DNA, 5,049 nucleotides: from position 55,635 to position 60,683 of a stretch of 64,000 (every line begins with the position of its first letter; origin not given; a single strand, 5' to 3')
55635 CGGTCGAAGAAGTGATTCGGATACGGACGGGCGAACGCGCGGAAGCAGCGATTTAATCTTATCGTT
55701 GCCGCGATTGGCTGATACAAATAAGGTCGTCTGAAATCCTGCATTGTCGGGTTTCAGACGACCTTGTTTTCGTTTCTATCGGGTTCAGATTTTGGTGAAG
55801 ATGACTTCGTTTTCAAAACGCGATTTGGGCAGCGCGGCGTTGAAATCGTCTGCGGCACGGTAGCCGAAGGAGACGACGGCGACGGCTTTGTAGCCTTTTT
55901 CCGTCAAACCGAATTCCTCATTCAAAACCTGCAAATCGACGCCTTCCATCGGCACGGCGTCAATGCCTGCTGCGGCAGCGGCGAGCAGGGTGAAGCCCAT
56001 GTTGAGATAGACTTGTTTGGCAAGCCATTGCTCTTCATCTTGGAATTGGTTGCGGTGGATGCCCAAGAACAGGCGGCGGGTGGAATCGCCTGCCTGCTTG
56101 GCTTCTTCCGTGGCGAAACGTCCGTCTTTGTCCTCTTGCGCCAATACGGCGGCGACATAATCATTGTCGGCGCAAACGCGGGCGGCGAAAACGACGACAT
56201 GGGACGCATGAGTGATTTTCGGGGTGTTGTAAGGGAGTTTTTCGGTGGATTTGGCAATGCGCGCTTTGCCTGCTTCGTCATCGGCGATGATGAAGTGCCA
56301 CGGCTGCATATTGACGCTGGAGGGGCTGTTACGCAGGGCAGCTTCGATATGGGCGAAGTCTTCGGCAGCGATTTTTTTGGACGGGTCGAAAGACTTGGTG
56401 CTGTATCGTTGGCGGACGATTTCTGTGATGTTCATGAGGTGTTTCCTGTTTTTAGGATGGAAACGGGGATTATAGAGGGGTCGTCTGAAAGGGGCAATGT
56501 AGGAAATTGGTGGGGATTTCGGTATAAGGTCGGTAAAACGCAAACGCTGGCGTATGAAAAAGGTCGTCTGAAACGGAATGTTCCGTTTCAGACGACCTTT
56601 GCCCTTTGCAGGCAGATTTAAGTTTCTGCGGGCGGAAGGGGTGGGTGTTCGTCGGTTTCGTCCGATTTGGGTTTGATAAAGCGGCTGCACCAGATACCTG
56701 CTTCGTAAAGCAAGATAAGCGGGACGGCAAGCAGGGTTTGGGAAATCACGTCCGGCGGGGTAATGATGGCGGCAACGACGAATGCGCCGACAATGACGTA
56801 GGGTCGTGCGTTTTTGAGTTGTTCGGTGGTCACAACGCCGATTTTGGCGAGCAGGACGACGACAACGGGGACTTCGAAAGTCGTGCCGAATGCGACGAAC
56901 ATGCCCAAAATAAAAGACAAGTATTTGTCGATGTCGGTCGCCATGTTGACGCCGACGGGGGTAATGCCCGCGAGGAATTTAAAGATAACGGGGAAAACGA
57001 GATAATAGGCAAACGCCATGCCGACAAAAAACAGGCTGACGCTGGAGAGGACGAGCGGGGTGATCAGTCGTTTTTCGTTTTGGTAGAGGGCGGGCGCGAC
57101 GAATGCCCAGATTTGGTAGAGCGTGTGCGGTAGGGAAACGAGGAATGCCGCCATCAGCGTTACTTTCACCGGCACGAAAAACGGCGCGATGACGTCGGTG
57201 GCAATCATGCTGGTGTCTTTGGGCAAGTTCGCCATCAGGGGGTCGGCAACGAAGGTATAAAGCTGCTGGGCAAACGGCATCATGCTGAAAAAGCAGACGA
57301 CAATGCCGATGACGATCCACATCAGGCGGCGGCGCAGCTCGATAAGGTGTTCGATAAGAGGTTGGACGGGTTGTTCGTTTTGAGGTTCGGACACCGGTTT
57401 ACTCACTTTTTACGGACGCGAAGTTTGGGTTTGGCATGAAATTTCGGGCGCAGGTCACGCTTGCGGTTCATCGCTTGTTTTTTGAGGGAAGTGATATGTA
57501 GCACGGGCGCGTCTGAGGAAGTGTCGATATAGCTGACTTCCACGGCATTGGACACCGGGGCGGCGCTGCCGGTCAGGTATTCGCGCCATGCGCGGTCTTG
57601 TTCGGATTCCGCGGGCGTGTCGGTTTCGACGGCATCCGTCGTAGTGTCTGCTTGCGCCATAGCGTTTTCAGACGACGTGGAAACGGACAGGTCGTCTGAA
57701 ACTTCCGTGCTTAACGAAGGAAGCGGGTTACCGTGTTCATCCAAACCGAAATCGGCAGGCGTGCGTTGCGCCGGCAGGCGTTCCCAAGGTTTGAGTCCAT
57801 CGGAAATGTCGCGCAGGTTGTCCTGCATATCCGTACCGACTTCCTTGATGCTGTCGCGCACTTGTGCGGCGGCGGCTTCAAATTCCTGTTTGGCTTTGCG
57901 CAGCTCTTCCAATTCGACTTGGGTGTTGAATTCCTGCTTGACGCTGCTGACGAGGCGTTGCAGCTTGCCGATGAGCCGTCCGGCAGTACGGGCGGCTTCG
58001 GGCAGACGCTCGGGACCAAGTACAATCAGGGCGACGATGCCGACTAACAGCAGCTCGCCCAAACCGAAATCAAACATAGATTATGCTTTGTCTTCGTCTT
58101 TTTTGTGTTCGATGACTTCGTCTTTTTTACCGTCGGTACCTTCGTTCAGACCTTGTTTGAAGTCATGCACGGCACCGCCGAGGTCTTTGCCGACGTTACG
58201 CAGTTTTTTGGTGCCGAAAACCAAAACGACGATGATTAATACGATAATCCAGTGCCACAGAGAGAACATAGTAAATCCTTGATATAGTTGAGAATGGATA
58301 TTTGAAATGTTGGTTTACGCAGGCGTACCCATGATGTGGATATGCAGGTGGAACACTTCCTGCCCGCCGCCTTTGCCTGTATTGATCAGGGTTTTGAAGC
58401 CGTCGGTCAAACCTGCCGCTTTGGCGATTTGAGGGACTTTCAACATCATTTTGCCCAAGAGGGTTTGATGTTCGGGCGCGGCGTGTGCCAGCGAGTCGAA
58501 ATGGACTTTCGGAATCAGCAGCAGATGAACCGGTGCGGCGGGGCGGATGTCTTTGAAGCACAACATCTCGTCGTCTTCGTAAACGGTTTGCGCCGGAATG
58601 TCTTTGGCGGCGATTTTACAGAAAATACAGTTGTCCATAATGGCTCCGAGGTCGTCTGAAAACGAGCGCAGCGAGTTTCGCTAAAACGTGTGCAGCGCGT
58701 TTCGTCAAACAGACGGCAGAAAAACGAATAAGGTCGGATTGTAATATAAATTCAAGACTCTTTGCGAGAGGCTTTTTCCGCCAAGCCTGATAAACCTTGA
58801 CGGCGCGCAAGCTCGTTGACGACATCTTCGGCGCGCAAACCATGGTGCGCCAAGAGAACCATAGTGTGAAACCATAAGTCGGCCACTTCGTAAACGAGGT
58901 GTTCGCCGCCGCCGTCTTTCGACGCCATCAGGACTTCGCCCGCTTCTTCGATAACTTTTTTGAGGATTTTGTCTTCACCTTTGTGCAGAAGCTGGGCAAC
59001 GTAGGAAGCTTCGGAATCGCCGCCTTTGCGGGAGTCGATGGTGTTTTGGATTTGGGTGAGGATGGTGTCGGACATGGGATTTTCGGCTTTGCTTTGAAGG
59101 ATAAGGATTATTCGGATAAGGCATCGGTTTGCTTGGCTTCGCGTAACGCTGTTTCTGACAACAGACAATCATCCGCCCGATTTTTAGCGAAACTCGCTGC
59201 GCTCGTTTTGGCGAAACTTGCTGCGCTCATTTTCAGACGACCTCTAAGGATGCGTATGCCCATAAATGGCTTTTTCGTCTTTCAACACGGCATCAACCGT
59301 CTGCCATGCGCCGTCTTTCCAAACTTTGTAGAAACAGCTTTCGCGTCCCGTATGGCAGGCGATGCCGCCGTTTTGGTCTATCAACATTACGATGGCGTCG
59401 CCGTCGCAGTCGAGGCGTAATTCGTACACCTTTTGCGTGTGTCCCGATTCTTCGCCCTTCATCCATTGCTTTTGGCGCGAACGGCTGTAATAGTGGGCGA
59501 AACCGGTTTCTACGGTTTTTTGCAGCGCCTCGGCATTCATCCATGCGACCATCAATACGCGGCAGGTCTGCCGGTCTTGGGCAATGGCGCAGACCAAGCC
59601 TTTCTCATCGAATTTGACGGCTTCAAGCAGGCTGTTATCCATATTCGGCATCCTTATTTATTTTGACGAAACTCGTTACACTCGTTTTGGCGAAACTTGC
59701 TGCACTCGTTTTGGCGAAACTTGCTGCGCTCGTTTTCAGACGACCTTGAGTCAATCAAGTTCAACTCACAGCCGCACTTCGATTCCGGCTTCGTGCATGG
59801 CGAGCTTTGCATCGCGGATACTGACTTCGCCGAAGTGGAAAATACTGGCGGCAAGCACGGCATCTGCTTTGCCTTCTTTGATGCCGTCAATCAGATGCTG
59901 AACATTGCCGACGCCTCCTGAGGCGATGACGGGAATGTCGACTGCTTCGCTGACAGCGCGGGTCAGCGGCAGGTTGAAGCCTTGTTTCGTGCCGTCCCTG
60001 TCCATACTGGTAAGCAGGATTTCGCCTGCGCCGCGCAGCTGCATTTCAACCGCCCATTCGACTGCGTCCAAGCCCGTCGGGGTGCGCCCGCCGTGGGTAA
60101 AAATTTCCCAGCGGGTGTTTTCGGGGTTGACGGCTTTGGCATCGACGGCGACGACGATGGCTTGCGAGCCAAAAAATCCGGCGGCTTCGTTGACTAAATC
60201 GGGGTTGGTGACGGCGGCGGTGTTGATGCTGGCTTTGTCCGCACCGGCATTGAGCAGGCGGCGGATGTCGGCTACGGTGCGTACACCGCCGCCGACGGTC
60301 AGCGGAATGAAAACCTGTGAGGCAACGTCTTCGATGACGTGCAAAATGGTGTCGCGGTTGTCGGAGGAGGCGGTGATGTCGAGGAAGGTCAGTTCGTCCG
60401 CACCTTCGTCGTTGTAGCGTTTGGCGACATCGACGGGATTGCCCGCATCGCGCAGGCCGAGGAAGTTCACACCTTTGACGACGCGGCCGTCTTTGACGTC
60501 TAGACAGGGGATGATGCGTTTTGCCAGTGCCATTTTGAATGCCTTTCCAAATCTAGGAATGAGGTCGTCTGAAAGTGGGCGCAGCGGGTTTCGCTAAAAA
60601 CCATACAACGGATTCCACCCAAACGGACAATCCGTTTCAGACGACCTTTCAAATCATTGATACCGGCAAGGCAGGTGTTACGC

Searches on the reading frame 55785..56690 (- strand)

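Call 29: search_protein_families(library=pfam, proteins=[window:55785-56690:-])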
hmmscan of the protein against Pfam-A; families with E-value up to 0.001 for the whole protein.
window:55785-56690:- (301 aa): 2 families
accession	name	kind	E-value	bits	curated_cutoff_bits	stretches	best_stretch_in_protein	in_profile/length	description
PF00881.29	Nitroreductase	-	2.5e-23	83.5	23.5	1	92-277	1-167/167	Nitroreductase family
PF14512.11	TM1586_NiRdase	-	0.00025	21.2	27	0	98-140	145-188/215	Putative TM nitroreductase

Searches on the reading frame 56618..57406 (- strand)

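Call 29: search_protein_families(library=pfam, proteins=[window:56618-57406:-])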
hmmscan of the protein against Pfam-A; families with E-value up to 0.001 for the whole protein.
window:56618-57406:- (262 aa): 1 family
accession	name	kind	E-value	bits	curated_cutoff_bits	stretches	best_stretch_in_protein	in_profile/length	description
PF00902.23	TatC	-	3.7e-72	242.9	25.1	1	19-229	1-208/208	Sec-independent protein translocase protein (TatC)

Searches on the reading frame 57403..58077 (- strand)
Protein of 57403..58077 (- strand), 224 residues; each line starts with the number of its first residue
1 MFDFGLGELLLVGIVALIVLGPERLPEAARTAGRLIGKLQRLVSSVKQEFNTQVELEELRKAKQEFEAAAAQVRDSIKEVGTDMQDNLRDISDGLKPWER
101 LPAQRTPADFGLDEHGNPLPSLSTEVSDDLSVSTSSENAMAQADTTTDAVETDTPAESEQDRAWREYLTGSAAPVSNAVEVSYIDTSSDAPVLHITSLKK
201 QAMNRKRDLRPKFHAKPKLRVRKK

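Call 29: search_protein_families(library=pfam, proteins=[window:57403-58077:-])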
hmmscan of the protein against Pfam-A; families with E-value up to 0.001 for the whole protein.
window:57403-58077:- (224 aa): 1 family
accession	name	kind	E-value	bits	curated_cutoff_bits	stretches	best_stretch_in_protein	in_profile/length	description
PF02416.21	TatA_B_E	-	1.1e-09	37.8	21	1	5-49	2-46/53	mttA/Hcf106 family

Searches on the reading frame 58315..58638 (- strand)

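Call 29: search_protein_families(library=pfam, proteins=[window:58315-58638:-])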
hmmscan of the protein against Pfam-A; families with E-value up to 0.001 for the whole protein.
window:58315-58638:- (107 aa): 2 families
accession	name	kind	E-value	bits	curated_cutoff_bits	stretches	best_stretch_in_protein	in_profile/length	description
PF11969.13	DcpS_C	-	7.4e-26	91.3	24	1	3-105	1-102/114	Scavenger mRNA decapping enzyme C-term binding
PF01230.28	HIT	-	2.4e-23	83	21.5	1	12-105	2-95/98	HIT domain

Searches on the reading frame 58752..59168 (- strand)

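Call 29: search_protein_families(library=pfam, proteins=[window:58752-59168:-])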
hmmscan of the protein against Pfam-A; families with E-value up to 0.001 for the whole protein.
window:58752-59168:- (138 aa): 2 families
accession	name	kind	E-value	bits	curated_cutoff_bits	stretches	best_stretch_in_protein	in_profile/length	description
PF01503.22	PRA-PH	-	9e-19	68.1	21.3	1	38-123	2-85/86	Phosphoribosyl-ATP pyrophosphohydrolase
PF03819.22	MazG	-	0.00042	21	22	1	65-121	3-63/74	MazG nucleotide pyrophosphohydrolase domain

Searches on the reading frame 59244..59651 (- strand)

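Call 30: search_protein_families(library=pfam, proteins=[window:59244-59651:-])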
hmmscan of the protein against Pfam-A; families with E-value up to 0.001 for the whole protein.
window:59244-59651:- (135 aa): 1 family
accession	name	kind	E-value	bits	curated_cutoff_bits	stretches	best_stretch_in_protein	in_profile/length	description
PF01502.23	PRA-CH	-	4.7e-35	119.7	27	1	34-108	1-74/74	Phosphoribosyl-AMP cyclohydrolase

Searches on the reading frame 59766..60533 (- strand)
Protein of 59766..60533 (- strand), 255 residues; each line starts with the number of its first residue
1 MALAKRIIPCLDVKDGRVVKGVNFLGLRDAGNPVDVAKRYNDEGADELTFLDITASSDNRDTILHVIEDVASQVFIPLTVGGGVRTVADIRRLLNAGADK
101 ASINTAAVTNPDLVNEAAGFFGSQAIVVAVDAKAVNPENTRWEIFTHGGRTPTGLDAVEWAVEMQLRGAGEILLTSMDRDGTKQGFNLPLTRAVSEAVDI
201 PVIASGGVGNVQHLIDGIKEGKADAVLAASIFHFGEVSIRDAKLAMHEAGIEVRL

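Call 30: search_protein_families(library=pfam, proteins=[window:59766-60533:-])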
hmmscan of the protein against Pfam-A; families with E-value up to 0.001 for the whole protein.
window:59766-60533:- (255 aa): 6 families
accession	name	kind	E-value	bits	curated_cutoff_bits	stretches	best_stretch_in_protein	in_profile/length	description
PF00977.27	His_biosynth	-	4.5e-87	291.7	23.6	1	6-237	1-227/228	Histidine biosynthesis protein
PF01207.24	Dus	-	9.8e-07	28.6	20.4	1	32-116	139-226/311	Dihydrouridine synthase (Dus)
PF03060.21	NMO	-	8.8e-06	25.8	28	0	188-213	182-207/331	Nitronate monooxygenase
PF05690.20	ThiG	-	1.5e-05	24.9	23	0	38-121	138-221/247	Thiazole biosynthesis protein ThiG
PF04309.18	G3P_antiterm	-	0.00036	20.4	27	0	63-104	127-168/173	Glycerol-3-phosphate responsive antiterminator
PF01180.27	DHO_dh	-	0.00036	20.3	27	0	60-112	223-278/291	Dihydroorotate dehydrogenase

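Call 40: find_homologous_proteins(query=window:59769-60533:-, max_evalue=1e-60)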
Query window:59769-60533:- (255 aa): 8000 proteins with E <= 1e-60 among 8000 candidates; the best 120 are listed.
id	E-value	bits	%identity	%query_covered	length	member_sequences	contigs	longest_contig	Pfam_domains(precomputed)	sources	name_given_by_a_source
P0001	1.5e-180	616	-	-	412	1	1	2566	PF05690.21,PF04309.19,PF00478.32,PF03060.22,PF02581.24,PF01180.28,PF00977.28,PF01884.24,PF01207.24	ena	-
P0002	9.8e-167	570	-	-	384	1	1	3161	PF05690.21,PF04309.19,PF00478.32,PF03060.22,PF02581.24,PF01180.28,PF00977.28,PF01207.24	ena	-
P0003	1.4e-163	560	88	100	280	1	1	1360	PF05690.21,PF03060.22,PF00977.28,PF01207.24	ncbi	-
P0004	5.2e-158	542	99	100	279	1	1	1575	PF05690.21,PF03060.22,PF00977.28,PF01207.24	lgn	-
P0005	2.4e-157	540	98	100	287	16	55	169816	PF05690.21,PF03060.22,PF00977.28,PF01207.24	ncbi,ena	-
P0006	3.5e-155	533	98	100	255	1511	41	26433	PF00977.28,PF01207.24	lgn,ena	-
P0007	3.9e-148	509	93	100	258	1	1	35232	PF05690.21,PF03060.22,PF01180.28,PF00977.28,PF01207.24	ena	-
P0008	4.3e-148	509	93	100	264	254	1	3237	PF05690.21,PF03060.22,PF01180.28,PF00977.28,PF01207.24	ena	-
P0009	5.5e-148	509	91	100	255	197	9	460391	PF05690.21,PF03060.22,PF00977.28,PF01207.24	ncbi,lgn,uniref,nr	ncbi:imidazole glycerol phosphate synthase subunit HisF [Neisseria sp. 83E34]|uniref:imidazole glyce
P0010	3.2e-147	506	89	100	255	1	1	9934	PF03060.22,PF00977.28,PF01207.24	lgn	-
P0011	4.9e-146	503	90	100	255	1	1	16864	PF05690.21,PF03060.22,PF00977.28,PF01207.24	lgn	-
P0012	5.4e-146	502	90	100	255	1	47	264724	PF05690.21,PF03060.22,PF00977.28,PF01207.24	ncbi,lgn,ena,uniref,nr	ncbi:imidazole glycerol phosphate synthase subunit HisF [Neisseria meningitidis]|uniref:imidazole gl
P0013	5.4e-146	502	90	100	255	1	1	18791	PF05690.21,PF03060.22,PF00977.28,PF01207.24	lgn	-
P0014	7.6e-146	502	90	100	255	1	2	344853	PF05690.21,PF03060.22,PF00977.28,PF01207.24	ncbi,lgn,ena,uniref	ncbi:imidazole glycerol phosphate synthase subunit HisF [Neisseria polysaccharea]|uniref:imidazole g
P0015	9.3e-146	502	89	100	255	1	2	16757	PF05690.21,PF03060.22,PF00977.28,PF01207.24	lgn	-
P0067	2.2e-144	497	89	100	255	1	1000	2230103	PF05690.21,PF03060.22,PF00977.28,PF01207.24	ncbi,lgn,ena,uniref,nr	ncbi:imidazole glycerol phosphate synthase subunit HisF [Neisseria meningitidis]|uniref:Imidazole gl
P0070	2.2e-144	497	89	100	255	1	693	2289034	PF05690.21,PF03060.22,PF00977.28,PF01207.24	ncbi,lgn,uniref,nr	ncbi:imidazole glycerol phosphate synthase subunit HisF [Neisseria gonorrhoeae]|uniref:imidazole gly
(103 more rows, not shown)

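Call 41: find_encoding_contigs(protein=P0067, flank=6000, max_places=2)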
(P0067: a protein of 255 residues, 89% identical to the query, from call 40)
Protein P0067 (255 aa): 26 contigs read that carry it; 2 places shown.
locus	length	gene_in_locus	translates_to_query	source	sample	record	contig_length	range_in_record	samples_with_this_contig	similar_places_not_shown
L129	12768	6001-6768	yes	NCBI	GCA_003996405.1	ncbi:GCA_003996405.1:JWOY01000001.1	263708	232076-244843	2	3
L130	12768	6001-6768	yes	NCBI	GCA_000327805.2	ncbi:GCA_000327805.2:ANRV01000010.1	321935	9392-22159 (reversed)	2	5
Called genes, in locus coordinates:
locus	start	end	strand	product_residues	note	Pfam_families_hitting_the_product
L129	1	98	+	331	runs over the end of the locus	PF01547:SBP_bac_1, PF13531:SBP_bac_11, PF13416:SBP_bac_8, PF13343:SBP_bac_6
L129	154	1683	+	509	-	PF00528:BPD_transp_1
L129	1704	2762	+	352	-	PF02463:SMC_N (faint), PF00005:ABC_tran, PF13304:AAA_21 (faint), PF22443:FbpC-like_RD, PF17845:FbpC_C_terminal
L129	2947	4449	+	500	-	PF01515:PTA_PTB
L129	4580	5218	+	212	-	PF00117:GATase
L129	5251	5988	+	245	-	PF00977:His_biosynth, PF01207:Dus (faint)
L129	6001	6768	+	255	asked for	PF00977:His_biosynth, PF01207:Dus (faint), PF05690:ThiG (faint), PF03060:NMO (faint)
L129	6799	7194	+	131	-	PF01502:PRA-CH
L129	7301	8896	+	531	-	PF00009:GTP_EFTU, PF01926:MMR_HSR1 (weak), PF22042:EF-G_D2, PF03144:GTP_EFTU_D2, PF16658:RF3_C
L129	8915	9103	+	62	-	-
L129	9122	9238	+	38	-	-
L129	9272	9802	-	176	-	PF25084:LbH_EIF2B (faint), PF25087:GMPPB_C (faint), PF21711:DCTN5 (faint), PF14602:Hexapep_2 (faint), PF00132:Hexapep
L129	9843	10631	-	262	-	PF00535:Glycos_transf_2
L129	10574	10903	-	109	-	PF00535:Glycos_transf_2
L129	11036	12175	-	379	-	PF01547:SBP_bac_1, PF13416:SBP_bac_8, PF13343:SBP_bac_6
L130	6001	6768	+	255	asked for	PF00977:His_biosynth, PF01207:Dus (faint), PF05690:ThiG (faint), PF03060:NMO (faint)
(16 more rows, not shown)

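Call 42: find_encoding_contigs(protein=P0070, flank=6000, max_places=1)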
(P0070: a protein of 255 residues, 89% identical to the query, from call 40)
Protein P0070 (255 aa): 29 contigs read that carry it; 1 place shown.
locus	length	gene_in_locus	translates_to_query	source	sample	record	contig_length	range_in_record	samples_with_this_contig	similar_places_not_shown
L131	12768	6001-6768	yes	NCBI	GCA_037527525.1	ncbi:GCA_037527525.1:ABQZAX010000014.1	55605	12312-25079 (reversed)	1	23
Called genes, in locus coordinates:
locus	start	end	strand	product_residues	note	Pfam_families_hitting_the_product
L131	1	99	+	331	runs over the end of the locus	PF01547:SBP_bac_1, PF13531:SBP_bac_11, PF13416:SBP_bac_8, PF13343:SBP_bac_6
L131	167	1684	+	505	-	PF00528:BPD_transp_1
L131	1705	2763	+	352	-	PF00005:ABC_tran, PF13304:AAA_21 (faint), PF22443:FbpC-like_RD, PF17845:FbpC_C_terminal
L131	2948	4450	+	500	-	PF01515:PTA_PTB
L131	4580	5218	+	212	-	PF00117:GATase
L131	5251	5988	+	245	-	PF00977:His_biosynth, PF01207:Dus (faint)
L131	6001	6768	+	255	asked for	PF00977:His_biosynth, PF01207:Dus (faint), PF05690:ThiG (faint), PF03060:NMO (faint)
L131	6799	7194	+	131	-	PF01502:PRA-CH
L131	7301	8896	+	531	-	PF00009:GTP_EFTU, PF01926:MMR_HSR1 (weak), PF22042:EF-G_D2, PF03144:GTP_EFTU_D2, PF16658:RF3_C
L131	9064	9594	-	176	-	PF25087:GMPPB_C (faint), PF25084:LbH_EIF2B (faint), PF14602:Hexapep_2 (faint), PF00132:Hexapep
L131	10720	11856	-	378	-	PF01547:SBP_bac_1, PF13416:SBP_bac_8, PF13343:SBP_bac_6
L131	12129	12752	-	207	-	PF03548:LolA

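Call 43: find_encoding_contigs(protein=P0009, flank=6000, max_places=2)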
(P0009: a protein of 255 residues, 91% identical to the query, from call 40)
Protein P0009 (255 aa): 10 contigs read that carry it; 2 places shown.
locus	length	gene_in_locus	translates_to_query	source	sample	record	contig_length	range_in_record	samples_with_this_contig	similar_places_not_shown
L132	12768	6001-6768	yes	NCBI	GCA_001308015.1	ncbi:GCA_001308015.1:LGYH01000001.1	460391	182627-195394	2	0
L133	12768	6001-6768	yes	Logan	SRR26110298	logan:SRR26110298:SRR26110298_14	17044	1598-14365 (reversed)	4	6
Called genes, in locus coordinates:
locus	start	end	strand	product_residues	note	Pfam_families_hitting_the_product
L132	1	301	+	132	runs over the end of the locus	PF11969:DcpS_C (weak), PF01230:HIT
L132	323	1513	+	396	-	PF02016:Peptidase_S66, PF17676:Peptidase_S66C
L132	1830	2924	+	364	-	PF00155:Aminotran_1_2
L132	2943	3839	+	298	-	PF00475:IGPD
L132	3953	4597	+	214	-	PF00117:GATase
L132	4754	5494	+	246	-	PF00977:His_biosynth, PF01207:Dus (faint), PF03060:NMO (faint)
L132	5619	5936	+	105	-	-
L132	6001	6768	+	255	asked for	PF00977:His_biosynth, PF01207:Dus (faint), PF05690:ThiG (faint), PF03060:NMO (faint)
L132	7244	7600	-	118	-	PF13103:TonB_2 (weak), PF03544:TonB_C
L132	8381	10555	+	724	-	PF20656:MS_N, PF20658:MSG_insertion, PF01274:MS_TIM-barrel, PF20659:MS_C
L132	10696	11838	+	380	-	PF22020:RlmL_1st, PF02926:THUMP, PF01170:UPF0020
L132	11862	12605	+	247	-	PF01479:S4, PF00849:PseudoU_synth_2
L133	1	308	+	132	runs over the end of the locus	PF11969:DcpS_C (weak), PF01230:HIT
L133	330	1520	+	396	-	PF02016:Peptidase_S66, PF17676:Peptidase_S66C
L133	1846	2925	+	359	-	PF00155:Aminotran_1_2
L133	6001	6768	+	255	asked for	PF00977:His_biosynth, PF01207:Dus (faint), PF05690:ThiG (faint), PF03060:NMO (faint)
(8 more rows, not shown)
